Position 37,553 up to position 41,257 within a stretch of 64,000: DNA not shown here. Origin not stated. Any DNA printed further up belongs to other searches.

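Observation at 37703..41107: Hybrid-two-component-style periplasmic sensor wired to a PP2C phosphatase instead of a histidine kinase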

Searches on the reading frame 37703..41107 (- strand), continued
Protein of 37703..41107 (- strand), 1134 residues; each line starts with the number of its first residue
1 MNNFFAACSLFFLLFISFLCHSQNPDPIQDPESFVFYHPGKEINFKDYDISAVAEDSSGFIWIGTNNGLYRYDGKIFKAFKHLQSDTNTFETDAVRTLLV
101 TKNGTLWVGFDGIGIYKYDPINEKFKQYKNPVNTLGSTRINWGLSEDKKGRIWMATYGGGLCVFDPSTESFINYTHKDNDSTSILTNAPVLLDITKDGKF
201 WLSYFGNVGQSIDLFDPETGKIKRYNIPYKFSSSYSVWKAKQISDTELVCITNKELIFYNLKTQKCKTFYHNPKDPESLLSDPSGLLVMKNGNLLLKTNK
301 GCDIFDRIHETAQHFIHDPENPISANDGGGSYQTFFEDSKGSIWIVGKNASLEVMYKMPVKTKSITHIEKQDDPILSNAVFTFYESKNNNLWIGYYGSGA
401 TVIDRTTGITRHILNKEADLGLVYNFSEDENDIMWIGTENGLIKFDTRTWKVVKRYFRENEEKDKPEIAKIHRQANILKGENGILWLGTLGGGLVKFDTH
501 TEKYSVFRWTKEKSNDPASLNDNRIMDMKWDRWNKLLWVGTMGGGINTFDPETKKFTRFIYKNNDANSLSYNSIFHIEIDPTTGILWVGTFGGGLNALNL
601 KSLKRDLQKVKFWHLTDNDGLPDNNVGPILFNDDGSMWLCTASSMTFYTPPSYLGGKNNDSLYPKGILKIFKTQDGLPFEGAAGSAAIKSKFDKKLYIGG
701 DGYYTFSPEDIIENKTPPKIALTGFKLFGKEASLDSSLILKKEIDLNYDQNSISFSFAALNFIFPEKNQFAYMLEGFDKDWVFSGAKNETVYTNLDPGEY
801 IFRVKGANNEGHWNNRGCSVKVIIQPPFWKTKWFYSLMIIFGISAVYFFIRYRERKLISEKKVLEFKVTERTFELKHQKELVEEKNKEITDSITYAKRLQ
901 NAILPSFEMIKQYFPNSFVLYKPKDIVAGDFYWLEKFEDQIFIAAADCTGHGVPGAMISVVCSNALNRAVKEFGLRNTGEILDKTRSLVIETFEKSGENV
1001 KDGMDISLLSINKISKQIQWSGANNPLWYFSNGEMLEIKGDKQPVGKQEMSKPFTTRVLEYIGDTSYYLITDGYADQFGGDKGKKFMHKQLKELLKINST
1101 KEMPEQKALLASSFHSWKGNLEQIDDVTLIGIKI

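Call 51: find_encoding_contigs(protein=P0163, flank=10000, max_places=6)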
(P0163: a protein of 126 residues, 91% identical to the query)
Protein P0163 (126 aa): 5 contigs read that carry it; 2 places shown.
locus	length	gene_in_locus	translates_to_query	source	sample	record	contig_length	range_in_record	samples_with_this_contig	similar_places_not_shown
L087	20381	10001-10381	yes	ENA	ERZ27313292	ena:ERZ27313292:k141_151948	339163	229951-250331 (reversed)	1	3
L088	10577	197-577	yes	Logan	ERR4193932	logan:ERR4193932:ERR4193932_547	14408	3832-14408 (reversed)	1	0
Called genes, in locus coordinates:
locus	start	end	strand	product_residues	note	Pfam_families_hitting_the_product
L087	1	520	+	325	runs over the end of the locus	-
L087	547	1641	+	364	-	PF00378:ECH_1, PF16113:ECH_2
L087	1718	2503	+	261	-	PF00378:ECH_1, PF16113:ECH_2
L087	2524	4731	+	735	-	PF02737:3HCDH_N, PF00725:3HCDH, PF00378:ECH_1, PF16113:ECH_2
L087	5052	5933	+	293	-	PF00009:GTP_EFTU, PF00071:Ras (weak), PF00350:Dynamin_N (faint), PF01926:MMR_HSR1, PF02421:FeoB_N, PF03193:RsgA_GTPase (faint), PF10662:PduV-EutP (weak), PF07650:KH_2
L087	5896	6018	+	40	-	-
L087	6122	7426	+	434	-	PF00009:GTP_EFTU (weak), PF01926:MMR_HSR1, PF02421:FeoB_N, PF04548:AIG1, PF00009:GTP_EFTU, PF01926:MMR_HSR1, PF02421:FeoB_N, PF14714:KH_dom-like, +6 more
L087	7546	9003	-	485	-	PF06119:NIDO, PF18962:Por_Secre_tail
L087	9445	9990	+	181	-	PF19788:DUF6272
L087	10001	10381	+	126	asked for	PF09345:SiaC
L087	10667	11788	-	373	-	PF00712:DNA_pol3_beta, PF02767:DNA_pol3_beta_2, PF02768:DNA_pol3_beta_3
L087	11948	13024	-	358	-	PF14238:DUF4340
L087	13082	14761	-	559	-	PF23357:DUF7088, PF09822:ABC_transp_aux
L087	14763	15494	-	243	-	PF12679:ABC2_membrane_2, PF12730:ABC2_membrane_4, PF13346:ABC2_membrane_5 (weak), PF12698:ABC2_membrane_3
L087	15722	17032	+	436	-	PF00696:AA_kinase, PF13840:ACT_7 (faint), PF22468:ACT_9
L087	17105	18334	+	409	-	PF00278:Orn_DAP_Arg_deC, PF02784:Orn_Arg_deC_N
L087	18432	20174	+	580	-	PF00664:ABC_membrane, PF00005:ABC_tran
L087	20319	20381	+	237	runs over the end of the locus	PF00535:Glycos_transf_2, PF10111:Glyco_tranf_2_2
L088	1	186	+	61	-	?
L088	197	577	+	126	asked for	PF09345:SiaC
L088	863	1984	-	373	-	PF00712:DNA_pol3_beta, PF02767:DNA_pol3_beta_2, PF02768:DNA_pol3_beta_3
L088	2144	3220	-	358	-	PF14238:DUF4340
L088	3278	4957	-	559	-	PF23357:DUF7088, PF09822:ABC_transp_aux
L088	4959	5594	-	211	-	PF12679:ABC2_membrane_2, PF12698:ABC2_membrane_3, PF12730:ABC2_membrane_4, PF13346:ABC2_membrane_5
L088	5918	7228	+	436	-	PF00696:AA_kinase, PF13840:ACT_7 (faint), PF22468:ACT_9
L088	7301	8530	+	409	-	PF00278:Orn_DAP_Arg_deC, PF02784:Orn_Arg_deC_N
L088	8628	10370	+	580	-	PF00664:ABC_membrane, PF00005:ABC_tran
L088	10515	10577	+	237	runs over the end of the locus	PF00535:Glycos_transf_2, PF10111:Glyco_tranf_2_2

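Call 57: search_protein_families(library=ncbifam, proteins=[L087:9445-9987:+, P0163], max_evalue=0.01)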
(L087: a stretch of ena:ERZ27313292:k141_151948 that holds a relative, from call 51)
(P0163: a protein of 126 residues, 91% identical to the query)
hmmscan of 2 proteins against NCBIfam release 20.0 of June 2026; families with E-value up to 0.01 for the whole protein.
L087:9445-9987:+ (181 aa): 4 families
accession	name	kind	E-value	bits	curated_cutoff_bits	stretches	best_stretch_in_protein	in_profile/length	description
NF038262.1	SiaB_fam_kinase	subfamily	9.2e-49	165.4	85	1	5-179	1-177/177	SiaB family protein kinase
NF038264.1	kinase_SiaB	equivalog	4.7e-25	88.4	225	1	4-179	1-176/176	biofilm regulation protein kinase SiaB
NF052618.1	slr1658_cyano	equivalog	0.00012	21.8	200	1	23-177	39-185/191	slr1658 family protein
NF047703.1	slr1658_superfam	superfamily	0.00031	20.2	100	1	24-173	37-177/185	slr1658 superfamily regulator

P0163 (126 aa): 2 families
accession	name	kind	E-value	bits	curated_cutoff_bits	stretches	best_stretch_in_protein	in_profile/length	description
NF038265.1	phos_prot_SiaC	equivalog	2.6e-27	95.2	150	1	3-122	2-121/122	biofilm regulation phosphoprotein SiaC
NF047705.1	slr1659_superfam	superfamily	0.00069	19.9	100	0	14-73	9-68/111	slr1659 superfamily regulator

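Call 58: search_solved_structures(query=P0163, max_evalue=1, show_alignments=2)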
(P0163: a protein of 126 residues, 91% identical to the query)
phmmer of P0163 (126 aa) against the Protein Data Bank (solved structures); distinct sequences matched with E-value up to 1: 5.
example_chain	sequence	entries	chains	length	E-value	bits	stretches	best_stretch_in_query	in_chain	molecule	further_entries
6kko_C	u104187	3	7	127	9.8e-18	67.5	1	3-120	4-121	DUF1987 domain-containing protein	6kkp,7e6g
6k4f_U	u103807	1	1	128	9.8e-18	67.5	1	3-120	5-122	DUF1987 domain-containing protein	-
2qhq_A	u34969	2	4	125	0.016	18.4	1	30-115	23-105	Unknown function protein VPA0580 | Putative HopJ type III effector protein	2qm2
9qfa_A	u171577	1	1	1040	0.12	15.6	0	44-101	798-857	Ruminococcus bromii Amy12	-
4r7o_A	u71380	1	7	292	0.48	13.6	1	41-106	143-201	Glycerophosphoryl diester phosphodiesterase, putative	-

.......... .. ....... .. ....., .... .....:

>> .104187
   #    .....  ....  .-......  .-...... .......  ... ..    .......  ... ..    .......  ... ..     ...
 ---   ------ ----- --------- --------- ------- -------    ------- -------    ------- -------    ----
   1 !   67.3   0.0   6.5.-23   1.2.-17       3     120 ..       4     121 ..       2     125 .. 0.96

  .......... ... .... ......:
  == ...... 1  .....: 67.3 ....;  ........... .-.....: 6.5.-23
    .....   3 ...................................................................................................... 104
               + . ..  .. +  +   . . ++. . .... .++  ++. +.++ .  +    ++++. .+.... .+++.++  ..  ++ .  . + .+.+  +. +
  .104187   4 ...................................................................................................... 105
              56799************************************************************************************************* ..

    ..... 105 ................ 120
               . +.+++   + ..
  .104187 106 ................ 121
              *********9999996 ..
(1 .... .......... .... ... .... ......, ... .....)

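Call 59: find_encoding_contigs(protein=P0230, flank=6000, max_places=3)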
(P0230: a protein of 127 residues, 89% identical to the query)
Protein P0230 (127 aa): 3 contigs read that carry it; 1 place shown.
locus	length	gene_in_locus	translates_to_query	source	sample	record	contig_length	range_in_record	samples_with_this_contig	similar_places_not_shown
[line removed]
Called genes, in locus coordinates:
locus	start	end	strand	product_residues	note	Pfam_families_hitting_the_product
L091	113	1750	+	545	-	PF00005:ABC_tran, PF02463:SMC_N (faint), PF13304:AAA_21 (faint), PF12848:ABC_tran_Xtn, PF00005:ABC_tran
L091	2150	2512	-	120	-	PF01541:GIY-YIG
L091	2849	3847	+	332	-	PF03193:RsgA_GTPase (faint), PF00071:Ras (weak), PF00350:Dynamin_N (faint), PF01926:MMR_HSR1, PF02421:FeoB_N, PF10662:PduV-EutP (weak), PF00009:GTP_EFTU (weak), PF07650:KH_2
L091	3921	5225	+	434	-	PF00009:GTP_EFTU (weak), PF01926:MMR_HSR1, PF02421:FeoB_N, PF04548:AIG1 (weak), PF01926:MMR_HSR1, PF02421:FeoB_N, PF00009:GTP_EFTU, PF14714:KH_dom-like, +7 more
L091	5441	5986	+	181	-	PF14677:FANCI_S3 (faint), PF19788:DUF6272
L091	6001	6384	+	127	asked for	PF09345:SiaC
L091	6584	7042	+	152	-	PF02082:Rrf2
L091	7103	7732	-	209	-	PF00484:Pro_CA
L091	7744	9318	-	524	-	PF00916:Sulfate_transp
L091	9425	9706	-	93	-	-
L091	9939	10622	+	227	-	PF00072:Response_reg, PF00486:Trans_reg_C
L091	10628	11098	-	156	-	-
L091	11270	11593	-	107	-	PF13620:CarboxypepD_reg (weak), PF13715:CarbopepD_reg_2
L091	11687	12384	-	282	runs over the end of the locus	PF00149:Metallophos, PF12850:Metallophos_2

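Call 60: find_encoding_contigs(protein=P0122, flank=6000, max_places=3)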
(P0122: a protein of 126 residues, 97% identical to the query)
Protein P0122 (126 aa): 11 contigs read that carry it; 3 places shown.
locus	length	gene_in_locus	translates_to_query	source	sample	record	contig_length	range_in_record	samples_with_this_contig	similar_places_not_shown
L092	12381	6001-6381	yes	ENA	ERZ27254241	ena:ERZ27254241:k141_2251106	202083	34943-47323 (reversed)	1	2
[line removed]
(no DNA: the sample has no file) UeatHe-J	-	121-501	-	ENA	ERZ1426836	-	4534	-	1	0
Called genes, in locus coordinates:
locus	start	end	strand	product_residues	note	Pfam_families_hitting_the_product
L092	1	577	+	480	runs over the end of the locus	PF07228:SpoIIE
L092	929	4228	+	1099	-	PF23748:Beta-prop_LRRK2 (faint), PF08450:SGL (faint), PF23098:Beta-prop_NOL10_N (faint), PF07494:Reg_prop (weak), PF07495:Y_Y_Y, PF07228:SpoIIE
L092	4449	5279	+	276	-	-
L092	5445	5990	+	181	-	PF19788:DUF6272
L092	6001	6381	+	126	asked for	PF09345:SiaC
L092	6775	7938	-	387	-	PF01757:Acyl_transf_3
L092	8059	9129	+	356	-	PF00970:FAD_binding_6, PF00175:NAD_binding_1, PF00111:Fer2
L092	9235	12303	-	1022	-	PF15902:Sortilin-Vps10, PF13585:CHU_C (faint), PF18911:PKD_4, PF00801:PKD, PF18962:Por_Secre_tail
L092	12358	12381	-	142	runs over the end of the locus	-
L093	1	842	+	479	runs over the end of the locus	PF07228:SpoIIE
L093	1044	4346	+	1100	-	PF23748:Beta-prop_LRRK2 (faint), PF08450:SGL (faint), PF23098:Beta-prop_NOL10_N (faint), PF23775:Beta-prop_RIG_2nd (faint), PF07494:Reg_prop (weak), PF07495:Y_Y_Y, PF07228:SpoIIE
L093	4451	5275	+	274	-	-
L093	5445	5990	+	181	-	PF19788:DUF6272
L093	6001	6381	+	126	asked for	PF09345:SiaC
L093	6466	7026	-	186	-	PF04955:HupE_UreJ, PF13795:HupE_UreJ_2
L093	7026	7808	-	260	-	PF10099:RskA_C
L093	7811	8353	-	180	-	PF07638:Sigma70_ECF (weak), PF04542:Sigma70_r2, PF04545:Sigma70_r4, PF08281:Sigma70_r4_2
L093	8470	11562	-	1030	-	PF00005:ABC_tran, PF12698:ABC2_membrane_3 (weak), PF01061:ABC2_membrane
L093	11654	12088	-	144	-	-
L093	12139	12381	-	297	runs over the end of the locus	-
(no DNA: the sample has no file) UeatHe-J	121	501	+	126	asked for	PF09345:SiaC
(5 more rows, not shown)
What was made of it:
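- Starting from SiaC, two further loci (L092, L093) show the order [Reg_prop/Y_Y_Y/SpoIIE] - lipoprotein - DUF6272 - SiaC (call 60).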
